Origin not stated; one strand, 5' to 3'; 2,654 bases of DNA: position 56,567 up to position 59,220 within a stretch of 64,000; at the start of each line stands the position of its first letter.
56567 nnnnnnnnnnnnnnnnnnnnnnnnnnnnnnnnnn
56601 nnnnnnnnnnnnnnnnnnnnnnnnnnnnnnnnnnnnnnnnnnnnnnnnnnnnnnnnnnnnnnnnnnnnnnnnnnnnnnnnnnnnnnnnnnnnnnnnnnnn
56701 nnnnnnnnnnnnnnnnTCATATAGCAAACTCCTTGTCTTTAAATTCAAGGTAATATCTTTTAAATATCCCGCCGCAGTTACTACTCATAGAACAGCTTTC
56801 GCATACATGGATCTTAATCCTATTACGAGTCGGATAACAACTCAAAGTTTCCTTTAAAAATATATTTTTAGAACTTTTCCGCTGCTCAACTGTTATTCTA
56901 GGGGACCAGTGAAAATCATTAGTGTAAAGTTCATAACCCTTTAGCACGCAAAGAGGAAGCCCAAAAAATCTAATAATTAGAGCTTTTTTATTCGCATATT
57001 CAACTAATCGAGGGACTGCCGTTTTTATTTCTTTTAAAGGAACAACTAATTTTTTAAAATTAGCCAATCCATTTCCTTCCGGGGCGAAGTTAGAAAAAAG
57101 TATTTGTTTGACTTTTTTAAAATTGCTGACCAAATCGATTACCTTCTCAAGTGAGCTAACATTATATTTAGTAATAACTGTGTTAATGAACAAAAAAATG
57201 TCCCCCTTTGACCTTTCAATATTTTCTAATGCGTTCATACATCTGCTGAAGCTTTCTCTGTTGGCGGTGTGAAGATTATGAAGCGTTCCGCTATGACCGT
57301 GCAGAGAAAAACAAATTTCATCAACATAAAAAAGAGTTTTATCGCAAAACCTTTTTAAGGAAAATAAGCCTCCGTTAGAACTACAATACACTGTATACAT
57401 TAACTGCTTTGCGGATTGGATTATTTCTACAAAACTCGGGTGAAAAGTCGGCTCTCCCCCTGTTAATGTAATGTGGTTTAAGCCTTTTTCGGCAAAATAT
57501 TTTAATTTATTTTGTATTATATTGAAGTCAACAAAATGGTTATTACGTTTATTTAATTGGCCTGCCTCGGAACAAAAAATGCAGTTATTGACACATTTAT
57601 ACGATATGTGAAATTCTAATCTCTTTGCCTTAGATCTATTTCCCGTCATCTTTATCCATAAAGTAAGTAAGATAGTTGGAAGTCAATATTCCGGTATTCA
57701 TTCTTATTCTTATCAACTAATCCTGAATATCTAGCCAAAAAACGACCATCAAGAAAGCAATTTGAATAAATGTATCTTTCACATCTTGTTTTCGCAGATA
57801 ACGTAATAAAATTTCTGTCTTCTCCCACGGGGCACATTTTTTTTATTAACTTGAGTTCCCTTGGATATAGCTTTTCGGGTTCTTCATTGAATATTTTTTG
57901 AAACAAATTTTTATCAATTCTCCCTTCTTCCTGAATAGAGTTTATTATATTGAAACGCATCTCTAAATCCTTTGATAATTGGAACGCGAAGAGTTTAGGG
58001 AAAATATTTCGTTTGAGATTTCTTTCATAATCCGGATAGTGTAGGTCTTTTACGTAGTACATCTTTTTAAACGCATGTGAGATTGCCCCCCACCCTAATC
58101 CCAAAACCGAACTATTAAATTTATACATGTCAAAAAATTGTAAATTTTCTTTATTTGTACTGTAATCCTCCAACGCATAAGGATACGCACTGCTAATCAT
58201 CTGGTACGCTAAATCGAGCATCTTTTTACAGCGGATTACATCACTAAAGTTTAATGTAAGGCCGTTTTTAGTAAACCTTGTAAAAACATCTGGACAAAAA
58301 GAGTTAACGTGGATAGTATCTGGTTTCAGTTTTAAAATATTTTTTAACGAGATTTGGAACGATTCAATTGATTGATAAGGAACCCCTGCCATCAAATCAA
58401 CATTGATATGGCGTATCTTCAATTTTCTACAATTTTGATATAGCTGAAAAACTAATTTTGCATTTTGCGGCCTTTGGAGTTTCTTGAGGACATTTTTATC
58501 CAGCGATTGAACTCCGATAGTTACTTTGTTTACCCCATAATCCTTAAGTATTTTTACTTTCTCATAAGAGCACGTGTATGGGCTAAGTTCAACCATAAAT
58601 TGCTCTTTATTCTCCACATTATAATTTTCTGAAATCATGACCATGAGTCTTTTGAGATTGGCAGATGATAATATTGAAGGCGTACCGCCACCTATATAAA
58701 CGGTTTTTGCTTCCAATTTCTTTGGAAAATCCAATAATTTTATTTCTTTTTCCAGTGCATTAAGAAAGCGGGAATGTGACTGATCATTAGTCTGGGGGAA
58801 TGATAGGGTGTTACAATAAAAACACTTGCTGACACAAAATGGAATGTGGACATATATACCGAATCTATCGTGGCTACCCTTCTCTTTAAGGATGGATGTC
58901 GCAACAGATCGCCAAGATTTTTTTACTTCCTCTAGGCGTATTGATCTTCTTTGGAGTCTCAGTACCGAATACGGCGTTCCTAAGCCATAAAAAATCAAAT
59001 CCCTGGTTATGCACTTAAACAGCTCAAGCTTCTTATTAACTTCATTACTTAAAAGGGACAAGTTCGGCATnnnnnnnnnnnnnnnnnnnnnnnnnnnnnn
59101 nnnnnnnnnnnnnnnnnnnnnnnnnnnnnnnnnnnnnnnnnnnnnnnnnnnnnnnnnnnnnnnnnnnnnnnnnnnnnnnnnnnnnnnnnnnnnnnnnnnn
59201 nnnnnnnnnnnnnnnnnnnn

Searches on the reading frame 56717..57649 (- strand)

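Call 7: search_protein_families(library=pfam, proteins=[window:56717-57649:-], max_evalue=0.01)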
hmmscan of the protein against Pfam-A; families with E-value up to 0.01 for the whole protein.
window:56717-57649:- (310 aa): 2 families
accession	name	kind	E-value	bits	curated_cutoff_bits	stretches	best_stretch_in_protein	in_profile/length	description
PF04055.27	Radical_SAM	-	3e-15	57.2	29.5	1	15-174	3-166/166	Radical SAM superfamily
PF13353.11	Fer4_12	-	0.00026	21.7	22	1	18-89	14-88/137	4Fe-4S single cluster domain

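Call 8: search_protein_families(library=ncbifam, proteins=[window:56717-57649:-], max_evalue=0.01)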
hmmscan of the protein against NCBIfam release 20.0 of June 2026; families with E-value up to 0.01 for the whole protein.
window:56717-57649:- (310 aa): 47 families (the best 25 are shown)
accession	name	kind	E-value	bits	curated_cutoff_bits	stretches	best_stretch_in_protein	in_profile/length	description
TIGR03977.1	rSAM_pair_HxsC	equivalog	3.6e-28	98.3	267.9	1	11-237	27-254/292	His-Xaa-Ser system radical SAM maturase HxsC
NF038332.1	rSAM_rare_HxsC4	exception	2.7e-24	86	500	1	6-302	11-326/335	radical SAM protein HxsC4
TIGR04317.1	W_rSAM_matur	equivalog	5e-20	71.9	380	1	8-195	3-191/349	tungsten cofactor oxidoreductase radical SAM maturase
TIGR02668.1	moaA_archaeal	equivalog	4.6e-16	58.7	325.25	1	10-215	11-213/303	GTP 3',8-cyclase MoaA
TIGR04303.1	GeoRSP_rSAM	equivalog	4.7e-15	56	400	1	15-203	7-192/325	GeoRSP system radical SAM/SPASM protein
NF038283.1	viperin_w_prok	equivalog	8.1e-15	54.7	180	1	11-179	4-180/281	viperin family antiviral radical SAM protein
NF001199.0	PRK00164.2-1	equivalog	2.5e-14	53.1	231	1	9-214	12-215/308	GTP 3',8-cyclase MoaA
TIGR02109.1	PQQ_syn_pqqE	equivalog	2.6e-14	53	381.35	1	14-222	12-215/358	pyrroloquinoline quinone biosynthesis protein PqqE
TIGR02666.1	moaA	equivalog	1e-12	47.7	284.05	1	11-212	12-216/336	GTP 3',8-cyclase MoaA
NF050035.1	rSAM_WgK_link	exception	1.3e-12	47.4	650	1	11-177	11-174/367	radical SAM/SPASM peptide maturase WgkB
TIGR03962.1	mycofact_rSAM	equivalog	2.9e-11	43.1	265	1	11-202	14-199/339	mycofactocin radical SAM maturase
TIGR04545.1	rSAM_ahbD_hemeb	equivalog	4e-11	42.9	500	1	14-193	5-180/339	heme b synthase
TIGR04053.2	TIGR04053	equivalog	4.8e-10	39.2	395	1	51-180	52-179/366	TIGR04053 family radical SAM/SPASM domain-containing protein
TIGR04051.1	rSAM_NirJ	equivalog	5.1e-10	38.8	515.45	1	19-221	12-208/354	heme d1 biosynthesis radical SAM protein NirJ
TIGR04251.1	SCM_rSAM_ScmF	equivalog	5.9e-10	39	400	1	10-177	5-172/353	SynChlorMet cassette radical SAM/SPASM protein ScmF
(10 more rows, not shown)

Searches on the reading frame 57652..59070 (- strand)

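Call 48: search_protein_families(library=pfam, proteins=[window:57652-59070:-], max_evalue=1)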
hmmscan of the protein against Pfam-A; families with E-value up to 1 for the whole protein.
window:57652-59070:- (472 aa): 1 family
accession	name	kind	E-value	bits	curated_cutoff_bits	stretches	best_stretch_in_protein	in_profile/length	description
PF04055.27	Radical_SAM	-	5.1e-21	76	29.5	1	73-239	1-160/166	Radical SAM superfamily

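Call 49: search_protein_families(library=ncbifam, proteins=[window:57652-59070:-], max_evalue=0.01)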
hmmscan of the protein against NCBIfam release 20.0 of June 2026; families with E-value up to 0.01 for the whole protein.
window:57652-59070:- (472 aa): 36 families (the best 25 are shown)
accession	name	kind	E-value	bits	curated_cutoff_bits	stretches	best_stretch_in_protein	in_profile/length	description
NF006067.1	PRK08208.1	equivalog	1.2e-49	169.5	380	1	59-426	25-401/427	STM4012 family radical SAM protein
TIGR00538.1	hemN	equivalog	2.6e-46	158.4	324.95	1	56-413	36-409/454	oxygen-independent coproporphyrinogen III oxidase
TIGR03994.1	rSAM_HemZ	equivalog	2.7e-45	155.2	321.4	1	56-295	71-313/401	coproporphyrinogen dehydrogenase HemZ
TIGR00539.1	hemN_rel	equivalog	3.4e-42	144.8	205.4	1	72-333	3-264/361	radical SAM family heme chaperone HemW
NF006064.0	PRK08207.2-2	equivalog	2.7e-38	132.2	504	1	68-334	143-427/465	coproporphyrinogen III oxidase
TIGR04107.1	rSAM_HutW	equivalog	7.4e-35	120.6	400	1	42-390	17-366/419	heme anaerobic degradation radical SAM methyltransferase ChuW/HutW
NF006060.0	PRK08207.1-3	equivalog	4.6e-32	111.4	653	1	66-260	146-346/477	coproporphyrinogen III oxidase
NF005133.0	PRK06582.1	equivalog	2.2e-29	102.7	597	1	66-340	8-285/390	coproporphyrinogen III oxidase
NF006061.0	PRK08207.1-4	equivalog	5.3e-29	101.4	702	1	69-293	173-403/501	coproporphyrinogen III oxidase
NF006385.0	PRK08629.1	equivalog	1.8e-28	99.5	355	1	58-426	41-400/439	coproporphyrinogen III oxidase family protein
NF004567.0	PRK05904.1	equivalog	1.1e-24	87.3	355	1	72-258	9-192/353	coproporphyrinogen III oxidase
NF006062.0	PRK08207.1-5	equivalog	3.1e-24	85.6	1007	1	67-257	146-342/476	coproporphyrinogen III oxidase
NF006059.0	PRK08207.1-1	equivalog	1.2e-22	80.3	1012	1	69-259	171-367/496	coproporphyrinogen III oxidase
NF006066.0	PRK08207.2-5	equivalog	1.1e-21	77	1117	1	60-276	180-402/518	coproporphyrinogen III oxidase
NF006063.0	PRK08207.2-1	equivalog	5.8e-20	71.4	1074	1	68-258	191-386/518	coproporphyrinogen III oxidase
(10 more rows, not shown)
